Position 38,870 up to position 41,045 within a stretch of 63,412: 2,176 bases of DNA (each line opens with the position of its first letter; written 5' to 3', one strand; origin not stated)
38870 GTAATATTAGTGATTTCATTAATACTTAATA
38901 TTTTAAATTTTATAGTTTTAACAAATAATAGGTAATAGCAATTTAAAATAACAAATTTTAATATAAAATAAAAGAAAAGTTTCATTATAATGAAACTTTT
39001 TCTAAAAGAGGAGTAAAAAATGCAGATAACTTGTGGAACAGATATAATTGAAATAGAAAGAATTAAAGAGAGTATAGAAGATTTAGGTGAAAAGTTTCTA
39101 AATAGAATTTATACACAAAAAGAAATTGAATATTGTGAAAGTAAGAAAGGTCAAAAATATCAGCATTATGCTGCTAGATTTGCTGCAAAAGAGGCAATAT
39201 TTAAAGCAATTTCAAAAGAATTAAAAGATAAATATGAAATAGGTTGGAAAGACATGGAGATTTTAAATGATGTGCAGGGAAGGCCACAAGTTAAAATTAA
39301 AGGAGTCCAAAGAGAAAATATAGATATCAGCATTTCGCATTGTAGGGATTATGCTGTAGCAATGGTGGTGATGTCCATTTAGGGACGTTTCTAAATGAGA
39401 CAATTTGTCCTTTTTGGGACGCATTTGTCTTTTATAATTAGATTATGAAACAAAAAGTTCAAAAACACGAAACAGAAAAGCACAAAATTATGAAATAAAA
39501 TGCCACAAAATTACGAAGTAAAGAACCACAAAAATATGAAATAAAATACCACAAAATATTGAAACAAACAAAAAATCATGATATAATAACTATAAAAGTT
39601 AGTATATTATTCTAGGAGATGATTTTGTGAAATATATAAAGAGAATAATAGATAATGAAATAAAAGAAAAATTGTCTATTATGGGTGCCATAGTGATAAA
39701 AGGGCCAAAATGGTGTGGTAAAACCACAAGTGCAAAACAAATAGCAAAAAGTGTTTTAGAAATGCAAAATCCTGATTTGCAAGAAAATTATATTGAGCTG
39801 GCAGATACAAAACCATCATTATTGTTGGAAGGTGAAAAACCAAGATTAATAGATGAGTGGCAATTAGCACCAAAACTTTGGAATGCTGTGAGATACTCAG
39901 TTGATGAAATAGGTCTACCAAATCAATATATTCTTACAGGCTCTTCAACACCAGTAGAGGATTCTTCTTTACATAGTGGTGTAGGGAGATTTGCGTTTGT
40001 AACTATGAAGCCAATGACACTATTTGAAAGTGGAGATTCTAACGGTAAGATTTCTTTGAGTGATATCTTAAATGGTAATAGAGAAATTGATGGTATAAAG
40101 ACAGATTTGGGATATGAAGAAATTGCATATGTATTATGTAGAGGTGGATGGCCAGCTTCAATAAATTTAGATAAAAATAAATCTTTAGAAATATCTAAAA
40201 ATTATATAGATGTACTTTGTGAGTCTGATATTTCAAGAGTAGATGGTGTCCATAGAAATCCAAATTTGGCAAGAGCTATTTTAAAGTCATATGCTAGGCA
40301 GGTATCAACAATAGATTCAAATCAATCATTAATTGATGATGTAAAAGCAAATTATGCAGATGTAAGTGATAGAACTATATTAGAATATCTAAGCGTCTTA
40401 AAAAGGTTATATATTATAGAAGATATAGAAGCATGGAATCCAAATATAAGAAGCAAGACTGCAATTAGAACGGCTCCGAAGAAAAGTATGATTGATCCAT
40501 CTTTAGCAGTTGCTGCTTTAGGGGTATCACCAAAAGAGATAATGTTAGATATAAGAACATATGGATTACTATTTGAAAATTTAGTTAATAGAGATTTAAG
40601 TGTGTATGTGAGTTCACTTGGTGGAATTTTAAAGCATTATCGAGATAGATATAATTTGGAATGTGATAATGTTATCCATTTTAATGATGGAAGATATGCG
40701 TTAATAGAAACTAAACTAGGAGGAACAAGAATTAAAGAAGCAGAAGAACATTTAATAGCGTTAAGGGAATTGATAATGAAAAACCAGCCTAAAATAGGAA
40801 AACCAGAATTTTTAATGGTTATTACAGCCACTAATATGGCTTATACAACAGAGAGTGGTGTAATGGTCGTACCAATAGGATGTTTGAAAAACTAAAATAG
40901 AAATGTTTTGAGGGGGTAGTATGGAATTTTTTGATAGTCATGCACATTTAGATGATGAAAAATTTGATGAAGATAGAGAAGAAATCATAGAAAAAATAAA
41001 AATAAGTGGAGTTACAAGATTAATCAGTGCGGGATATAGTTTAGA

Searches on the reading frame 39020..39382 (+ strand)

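Call 27: search_protein_families(library=pfam, proteins=[window:39020-39382:+], max_evalue=0.001)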
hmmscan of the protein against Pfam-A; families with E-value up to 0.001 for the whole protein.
window:39020-39382:+ (120 aa): 1 family
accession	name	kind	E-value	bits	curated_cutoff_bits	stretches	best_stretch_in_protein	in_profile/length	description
PF01648.25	ACPS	-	5.6e-20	71.9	25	1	5-116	2-111/111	4'-phosphopantetheinyl transferase superfamily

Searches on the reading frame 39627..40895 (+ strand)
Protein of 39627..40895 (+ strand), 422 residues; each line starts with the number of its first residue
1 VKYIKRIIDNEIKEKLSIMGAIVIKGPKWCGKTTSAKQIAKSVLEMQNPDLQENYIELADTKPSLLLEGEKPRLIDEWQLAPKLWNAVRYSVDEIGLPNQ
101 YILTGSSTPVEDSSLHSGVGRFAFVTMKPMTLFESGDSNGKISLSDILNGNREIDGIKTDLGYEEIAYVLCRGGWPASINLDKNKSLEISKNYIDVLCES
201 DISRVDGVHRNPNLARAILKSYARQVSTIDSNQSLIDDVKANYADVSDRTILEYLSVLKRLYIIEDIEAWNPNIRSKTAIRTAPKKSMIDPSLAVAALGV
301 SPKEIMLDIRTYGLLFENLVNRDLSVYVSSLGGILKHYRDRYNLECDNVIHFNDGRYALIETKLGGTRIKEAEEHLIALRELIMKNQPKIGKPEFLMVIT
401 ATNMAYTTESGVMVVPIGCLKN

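Call 27: search_protein_families(library=pfam, proteins=[window:39627-40895:+], max_evalue=0.001)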
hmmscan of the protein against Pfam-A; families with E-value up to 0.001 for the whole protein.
window:39627-40895:+ (422 aa): 2 families
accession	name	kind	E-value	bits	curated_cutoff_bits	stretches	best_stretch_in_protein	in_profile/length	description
PF13635.12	DUF4143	-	3.2e-27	95.7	28.1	1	199-364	1-159/160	Domain of unknown function (DUF4143)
PF13173.12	AAA_14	-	1.6e-13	51.2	27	1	21-134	4-127/129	AAA domain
